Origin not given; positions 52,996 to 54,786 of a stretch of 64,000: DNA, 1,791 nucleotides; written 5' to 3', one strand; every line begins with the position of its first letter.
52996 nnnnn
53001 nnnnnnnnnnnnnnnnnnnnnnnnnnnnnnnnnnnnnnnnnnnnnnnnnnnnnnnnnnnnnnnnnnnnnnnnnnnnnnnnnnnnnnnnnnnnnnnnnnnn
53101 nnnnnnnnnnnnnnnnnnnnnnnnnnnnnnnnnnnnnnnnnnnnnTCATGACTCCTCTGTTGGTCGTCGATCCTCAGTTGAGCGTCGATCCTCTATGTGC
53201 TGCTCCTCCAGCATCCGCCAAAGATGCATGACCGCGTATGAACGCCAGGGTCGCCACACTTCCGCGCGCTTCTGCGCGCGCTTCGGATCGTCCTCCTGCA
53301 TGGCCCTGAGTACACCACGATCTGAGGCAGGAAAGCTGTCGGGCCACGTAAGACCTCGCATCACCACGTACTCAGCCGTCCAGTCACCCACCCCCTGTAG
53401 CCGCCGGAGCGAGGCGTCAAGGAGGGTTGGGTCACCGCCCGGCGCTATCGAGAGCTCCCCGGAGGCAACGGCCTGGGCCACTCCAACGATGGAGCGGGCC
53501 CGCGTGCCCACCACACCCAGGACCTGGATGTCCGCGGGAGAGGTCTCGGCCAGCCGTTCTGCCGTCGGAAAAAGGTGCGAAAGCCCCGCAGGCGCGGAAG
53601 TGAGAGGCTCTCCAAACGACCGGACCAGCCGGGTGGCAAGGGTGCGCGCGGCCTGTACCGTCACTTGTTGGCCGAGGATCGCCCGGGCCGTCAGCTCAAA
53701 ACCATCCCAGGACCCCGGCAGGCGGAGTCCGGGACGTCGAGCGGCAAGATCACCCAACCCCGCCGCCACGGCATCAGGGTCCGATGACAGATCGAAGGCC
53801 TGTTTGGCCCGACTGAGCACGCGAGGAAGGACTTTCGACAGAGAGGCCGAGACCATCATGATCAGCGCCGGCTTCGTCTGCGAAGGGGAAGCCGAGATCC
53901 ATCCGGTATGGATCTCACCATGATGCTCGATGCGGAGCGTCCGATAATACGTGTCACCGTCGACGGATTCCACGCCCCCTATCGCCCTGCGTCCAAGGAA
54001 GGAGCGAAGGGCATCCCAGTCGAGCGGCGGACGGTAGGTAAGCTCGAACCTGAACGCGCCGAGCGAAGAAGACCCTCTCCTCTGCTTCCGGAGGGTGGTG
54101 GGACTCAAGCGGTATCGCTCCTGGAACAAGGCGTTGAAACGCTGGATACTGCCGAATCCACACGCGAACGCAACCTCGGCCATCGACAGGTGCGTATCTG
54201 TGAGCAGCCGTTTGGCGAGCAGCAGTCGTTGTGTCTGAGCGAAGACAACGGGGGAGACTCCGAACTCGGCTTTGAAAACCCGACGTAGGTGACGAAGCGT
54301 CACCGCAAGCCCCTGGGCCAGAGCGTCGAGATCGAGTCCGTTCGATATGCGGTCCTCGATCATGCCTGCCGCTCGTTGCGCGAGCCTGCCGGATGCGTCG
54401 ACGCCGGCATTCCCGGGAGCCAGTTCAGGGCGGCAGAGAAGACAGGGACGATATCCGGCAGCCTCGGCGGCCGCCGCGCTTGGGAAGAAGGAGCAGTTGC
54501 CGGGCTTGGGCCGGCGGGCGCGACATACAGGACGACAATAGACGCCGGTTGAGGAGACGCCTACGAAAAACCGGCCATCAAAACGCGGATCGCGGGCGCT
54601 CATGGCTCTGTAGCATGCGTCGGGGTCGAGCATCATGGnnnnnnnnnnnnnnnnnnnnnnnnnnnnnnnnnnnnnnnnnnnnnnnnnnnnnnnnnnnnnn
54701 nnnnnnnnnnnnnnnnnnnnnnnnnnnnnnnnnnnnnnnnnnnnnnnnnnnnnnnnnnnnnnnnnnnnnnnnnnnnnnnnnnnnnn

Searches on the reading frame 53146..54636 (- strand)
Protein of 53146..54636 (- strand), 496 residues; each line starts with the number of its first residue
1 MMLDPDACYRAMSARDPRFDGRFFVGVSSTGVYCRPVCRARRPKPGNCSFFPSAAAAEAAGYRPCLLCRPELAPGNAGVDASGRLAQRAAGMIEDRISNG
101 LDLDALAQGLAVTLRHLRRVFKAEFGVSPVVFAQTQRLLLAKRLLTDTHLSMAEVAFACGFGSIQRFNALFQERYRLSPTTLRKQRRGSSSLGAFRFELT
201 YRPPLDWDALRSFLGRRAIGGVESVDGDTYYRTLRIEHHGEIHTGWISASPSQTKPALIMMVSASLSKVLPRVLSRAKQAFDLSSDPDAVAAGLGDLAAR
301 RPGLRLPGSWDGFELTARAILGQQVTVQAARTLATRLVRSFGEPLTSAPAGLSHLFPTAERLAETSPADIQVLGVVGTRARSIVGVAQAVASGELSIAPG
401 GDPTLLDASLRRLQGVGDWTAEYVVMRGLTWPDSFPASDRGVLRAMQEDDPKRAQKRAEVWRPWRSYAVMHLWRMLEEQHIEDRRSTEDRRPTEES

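Call 68: search_protein_families(library=pfam, proteins=[window:53146-54636:-], max_evalue=0.00001)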
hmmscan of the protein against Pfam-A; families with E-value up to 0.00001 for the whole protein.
window:53146-54636:- (496 aa): 5 families
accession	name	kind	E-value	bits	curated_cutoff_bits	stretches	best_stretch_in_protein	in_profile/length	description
PF06029.17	AlkA_N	-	9.1e-31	107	26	1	197-311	2-118/118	AlkA N-terminal domain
PF02805.21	Ada_Zn_binding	-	6.1e-29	100.3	23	1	7-71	1-65/65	Metal binding domain of Ada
PF12833.13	HTH_18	-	1.4e-21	77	33.6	1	106-185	1-80/80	Helix-turn-helix domain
PF00730.31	HhH-GPD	-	3.9e-11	43.7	26.2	1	318-454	2-91/108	HhH-GPD superfamily base excision DNA repair protein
PF00165.29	HTH_AraC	-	5.6e-09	36.4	26.6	0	148-181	7-39/42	Bacterial regulatory helix-turn-helix proteins, AraC family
